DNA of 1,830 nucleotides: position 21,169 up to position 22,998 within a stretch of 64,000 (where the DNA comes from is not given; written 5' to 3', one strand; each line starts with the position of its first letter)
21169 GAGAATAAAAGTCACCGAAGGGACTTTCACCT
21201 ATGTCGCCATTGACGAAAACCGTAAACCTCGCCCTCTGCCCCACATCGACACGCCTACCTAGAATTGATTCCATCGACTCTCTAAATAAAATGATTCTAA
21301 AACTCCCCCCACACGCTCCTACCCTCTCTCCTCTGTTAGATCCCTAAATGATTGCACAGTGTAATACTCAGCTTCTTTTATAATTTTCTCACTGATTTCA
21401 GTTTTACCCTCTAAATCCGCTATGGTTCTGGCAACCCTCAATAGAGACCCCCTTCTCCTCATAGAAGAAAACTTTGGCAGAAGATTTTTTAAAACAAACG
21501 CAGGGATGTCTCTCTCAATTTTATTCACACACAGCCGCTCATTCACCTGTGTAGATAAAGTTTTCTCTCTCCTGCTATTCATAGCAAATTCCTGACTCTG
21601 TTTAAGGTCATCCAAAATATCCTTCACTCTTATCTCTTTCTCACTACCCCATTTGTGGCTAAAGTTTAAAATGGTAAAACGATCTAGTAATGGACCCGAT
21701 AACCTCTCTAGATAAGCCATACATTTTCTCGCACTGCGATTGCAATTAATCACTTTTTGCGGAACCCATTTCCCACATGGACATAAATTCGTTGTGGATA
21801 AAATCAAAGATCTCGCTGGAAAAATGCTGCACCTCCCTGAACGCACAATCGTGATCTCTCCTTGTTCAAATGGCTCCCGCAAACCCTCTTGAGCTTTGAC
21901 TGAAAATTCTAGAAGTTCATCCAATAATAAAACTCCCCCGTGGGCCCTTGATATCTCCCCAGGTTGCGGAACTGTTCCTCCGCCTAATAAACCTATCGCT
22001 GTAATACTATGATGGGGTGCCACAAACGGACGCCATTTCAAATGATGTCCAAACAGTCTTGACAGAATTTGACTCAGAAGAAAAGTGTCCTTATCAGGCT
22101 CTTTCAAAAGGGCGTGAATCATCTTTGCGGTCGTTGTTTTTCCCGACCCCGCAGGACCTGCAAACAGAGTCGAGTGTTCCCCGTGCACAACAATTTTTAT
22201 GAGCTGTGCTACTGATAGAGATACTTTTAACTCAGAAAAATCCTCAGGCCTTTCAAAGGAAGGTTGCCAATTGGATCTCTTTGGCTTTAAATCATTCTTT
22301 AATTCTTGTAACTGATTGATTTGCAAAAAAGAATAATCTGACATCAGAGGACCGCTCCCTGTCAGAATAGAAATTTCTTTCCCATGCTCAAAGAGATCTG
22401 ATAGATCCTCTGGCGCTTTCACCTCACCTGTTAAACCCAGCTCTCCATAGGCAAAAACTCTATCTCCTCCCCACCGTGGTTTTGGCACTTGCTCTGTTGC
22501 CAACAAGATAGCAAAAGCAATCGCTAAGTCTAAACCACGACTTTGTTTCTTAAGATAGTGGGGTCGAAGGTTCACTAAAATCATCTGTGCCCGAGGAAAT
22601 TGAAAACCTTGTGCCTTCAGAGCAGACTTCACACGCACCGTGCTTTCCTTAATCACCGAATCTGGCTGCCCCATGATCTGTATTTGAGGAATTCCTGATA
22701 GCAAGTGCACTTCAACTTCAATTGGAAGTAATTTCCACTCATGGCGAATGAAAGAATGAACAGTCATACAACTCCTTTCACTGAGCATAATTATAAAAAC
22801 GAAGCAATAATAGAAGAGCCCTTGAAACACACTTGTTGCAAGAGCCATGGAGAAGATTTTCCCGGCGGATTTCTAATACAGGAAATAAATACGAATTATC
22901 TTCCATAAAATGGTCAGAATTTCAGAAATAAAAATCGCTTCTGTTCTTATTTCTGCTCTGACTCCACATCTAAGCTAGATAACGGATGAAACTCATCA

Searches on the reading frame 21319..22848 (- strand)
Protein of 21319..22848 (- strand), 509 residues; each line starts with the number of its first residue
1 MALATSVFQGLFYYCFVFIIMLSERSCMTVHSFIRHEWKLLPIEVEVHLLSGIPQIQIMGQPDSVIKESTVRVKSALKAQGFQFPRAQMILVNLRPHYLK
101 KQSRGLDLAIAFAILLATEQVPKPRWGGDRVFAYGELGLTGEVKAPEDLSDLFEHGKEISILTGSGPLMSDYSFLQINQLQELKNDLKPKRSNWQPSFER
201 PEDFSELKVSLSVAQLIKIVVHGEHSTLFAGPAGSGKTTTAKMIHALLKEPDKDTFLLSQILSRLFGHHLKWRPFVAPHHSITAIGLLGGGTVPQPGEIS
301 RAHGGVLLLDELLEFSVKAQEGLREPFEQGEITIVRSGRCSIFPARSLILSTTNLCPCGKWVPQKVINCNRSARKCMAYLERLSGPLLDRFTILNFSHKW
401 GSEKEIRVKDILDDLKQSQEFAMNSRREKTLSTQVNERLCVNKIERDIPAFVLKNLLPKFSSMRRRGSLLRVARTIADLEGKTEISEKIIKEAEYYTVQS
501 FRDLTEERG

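Call 71: search_protein_families(library=pfam, proteins=[window:21319-22848:-], max_evalue=0.001)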
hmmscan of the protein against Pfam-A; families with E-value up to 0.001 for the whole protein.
window:21319-22848:- (509 aa): 5 families
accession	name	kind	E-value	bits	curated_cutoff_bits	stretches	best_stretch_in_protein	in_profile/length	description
PF01078.27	Mg_chelatase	-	5.5e-55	186.4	20.3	1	203-393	1-195/207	Magnesium chelatase, subunit ChlI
PF13541.12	ChlI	-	7.5e-24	84.4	27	1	45-147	1-98/121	Subunit ChlI of Mg-chelatase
PF00158.32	Sigma54_activat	-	2e-08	34.6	20.2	1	212-336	10-126/168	Sigma-54 interaction domain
PF13335.12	Mg_chelatase_C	-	7.4e-07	30.1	26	1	461-495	58-92/94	Magnesium chelatase, subunit ChlI C-terminal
PF00493.29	MCM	-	2.9e-06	27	23.3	1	295-370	113-187/224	MCM P-loop domain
